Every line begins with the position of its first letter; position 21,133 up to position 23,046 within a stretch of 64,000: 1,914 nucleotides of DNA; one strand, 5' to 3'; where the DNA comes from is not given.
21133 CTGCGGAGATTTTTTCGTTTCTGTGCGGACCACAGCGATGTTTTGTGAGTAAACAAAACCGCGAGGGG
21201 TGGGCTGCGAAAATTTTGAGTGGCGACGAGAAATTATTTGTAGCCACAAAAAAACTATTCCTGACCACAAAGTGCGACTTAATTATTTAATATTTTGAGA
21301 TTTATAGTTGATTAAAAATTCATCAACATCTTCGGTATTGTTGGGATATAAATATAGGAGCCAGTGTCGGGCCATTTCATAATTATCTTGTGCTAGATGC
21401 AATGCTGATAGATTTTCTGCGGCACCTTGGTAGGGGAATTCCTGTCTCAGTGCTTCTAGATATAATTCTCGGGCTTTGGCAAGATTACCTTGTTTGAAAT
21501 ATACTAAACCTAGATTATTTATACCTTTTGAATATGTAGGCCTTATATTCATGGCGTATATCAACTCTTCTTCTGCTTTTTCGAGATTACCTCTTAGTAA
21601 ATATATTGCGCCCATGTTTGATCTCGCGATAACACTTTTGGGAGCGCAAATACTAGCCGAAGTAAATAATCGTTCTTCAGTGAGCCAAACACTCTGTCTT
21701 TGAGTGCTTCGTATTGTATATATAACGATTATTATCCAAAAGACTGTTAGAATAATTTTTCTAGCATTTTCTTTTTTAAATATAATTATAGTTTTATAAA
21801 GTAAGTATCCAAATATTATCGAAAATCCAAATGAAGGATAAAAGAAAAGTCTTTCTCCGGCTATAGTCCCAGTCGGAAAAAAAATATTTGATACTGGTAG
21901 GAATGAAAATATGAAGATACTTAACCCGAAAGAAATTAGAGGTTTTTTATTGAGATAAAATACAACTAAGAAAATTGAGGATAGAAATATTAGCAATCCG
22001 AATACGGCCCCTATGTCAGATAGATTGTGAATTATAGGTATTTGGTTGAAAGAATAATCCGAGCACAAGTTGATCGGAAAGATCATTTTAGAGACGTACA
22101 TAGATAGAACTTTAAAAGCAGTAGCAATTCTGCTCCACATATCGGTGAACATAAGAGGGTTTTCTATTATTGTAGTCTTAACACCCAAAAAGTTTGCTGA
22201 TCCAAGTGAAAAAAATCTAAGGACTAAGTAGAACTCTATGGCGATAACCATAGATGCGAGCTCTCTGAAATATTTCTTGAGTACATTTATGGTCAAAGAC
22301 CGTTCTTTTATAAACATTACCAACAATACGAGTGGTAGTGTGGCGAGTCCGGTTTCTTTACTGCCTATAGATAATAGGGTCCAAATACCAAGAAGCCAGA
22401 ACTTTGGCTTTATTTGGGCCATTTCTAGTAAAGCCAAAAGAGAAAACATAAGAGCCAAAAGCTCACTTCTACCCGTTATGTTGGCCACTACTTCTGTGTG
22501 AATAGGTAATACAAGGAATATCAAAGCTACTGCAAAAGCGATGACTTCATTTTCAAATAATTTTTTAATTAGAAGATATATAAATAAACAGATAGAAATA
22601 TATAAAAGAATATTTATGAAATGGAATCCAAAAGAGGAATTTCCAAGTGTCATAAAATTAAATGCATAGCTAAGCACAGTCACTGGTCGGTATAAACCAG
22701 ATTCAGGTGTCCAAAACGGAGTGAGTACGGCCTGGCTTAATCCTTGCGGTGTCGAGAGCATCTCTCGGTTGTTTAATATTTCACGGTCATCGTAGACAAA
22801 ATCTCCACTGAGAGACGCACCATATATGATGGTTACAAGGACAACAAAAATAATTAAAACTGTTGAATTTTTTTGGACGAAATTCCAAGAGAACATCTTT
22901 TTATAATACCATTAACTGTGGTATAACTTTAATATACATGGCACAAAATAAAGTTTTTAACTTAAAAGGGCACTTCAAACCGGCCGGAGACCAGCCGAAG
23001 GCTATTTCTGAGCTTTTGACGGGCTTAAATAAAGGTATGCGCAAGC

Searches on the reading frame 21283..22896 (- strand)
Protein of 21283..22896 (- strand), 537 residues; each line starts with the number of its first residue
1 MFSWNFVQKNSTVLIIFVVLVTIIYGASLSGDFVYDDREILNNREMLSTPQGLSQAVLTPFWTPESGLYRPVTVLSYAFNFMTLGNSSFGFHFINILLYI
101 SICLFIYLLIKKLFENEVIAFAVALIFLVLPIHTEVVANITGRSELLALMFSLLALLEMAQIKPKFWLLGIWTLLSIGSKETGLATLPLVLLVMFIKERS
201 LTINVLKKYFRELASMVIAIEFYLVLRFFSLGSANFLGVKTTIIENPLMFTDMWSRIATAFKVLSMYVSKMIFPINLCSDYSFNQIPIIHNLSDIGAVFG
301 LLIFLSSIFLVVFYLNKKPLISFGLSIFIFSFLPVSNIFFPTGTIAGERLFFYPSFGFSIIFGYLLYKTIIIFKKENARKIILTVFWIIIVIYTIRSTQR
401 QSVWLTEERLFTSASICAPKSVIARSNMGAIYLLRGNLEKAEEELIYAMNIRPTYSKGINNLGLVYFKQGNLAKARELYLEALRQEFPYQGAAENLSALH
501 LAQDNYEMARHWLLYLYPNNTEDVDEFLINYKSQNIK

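Call 87: search_protein_families(library=pfam, proteins=[window:21283-22896:-], max_evalue=0.00001)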
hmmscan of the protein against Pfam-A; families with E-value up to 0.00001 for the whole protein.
window:21283-22896:- (537 aa): 8 families
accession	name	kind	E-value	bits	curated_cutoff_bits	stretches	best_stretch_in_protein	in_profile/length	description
PF07719.23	TPR_2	-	2e-09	37.3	27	0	459-484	4-29/34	Tetratricopeptide repeat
PF00515.34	TPR_1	-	4.4e-09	36.2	27.8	0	459-484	4-29/34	Tetratricopeptide repeat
PF13431.12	TPR_17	-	3.5e-08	33.5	24.4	0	411-443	2-34/34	Tetratricopeptide repeat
PF08409.16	TMTC_DUF1736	-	3.7e-08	33.6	27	1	244-305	10-72/75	Protein O-mannosyl-transferase TMTC, DUF1736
PF13424.12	TPR_12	-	1.1e-07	32.4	30.1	1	424-484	5-73/77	Tetratricopeptide repeat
PF13374.12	TPR_10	-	1e-06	29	27.5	0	460-484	6-30/42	Tetratricopeptide repeat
PF13432.12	TPR_16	-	2.7e-06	28.2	32.7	0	461-519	2-60/65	Tetratricopeptide repeat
PF07721.20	TPR_4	-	8.9e-06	26.3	27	0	424-445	3-24/26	Tetratricopeptide repeat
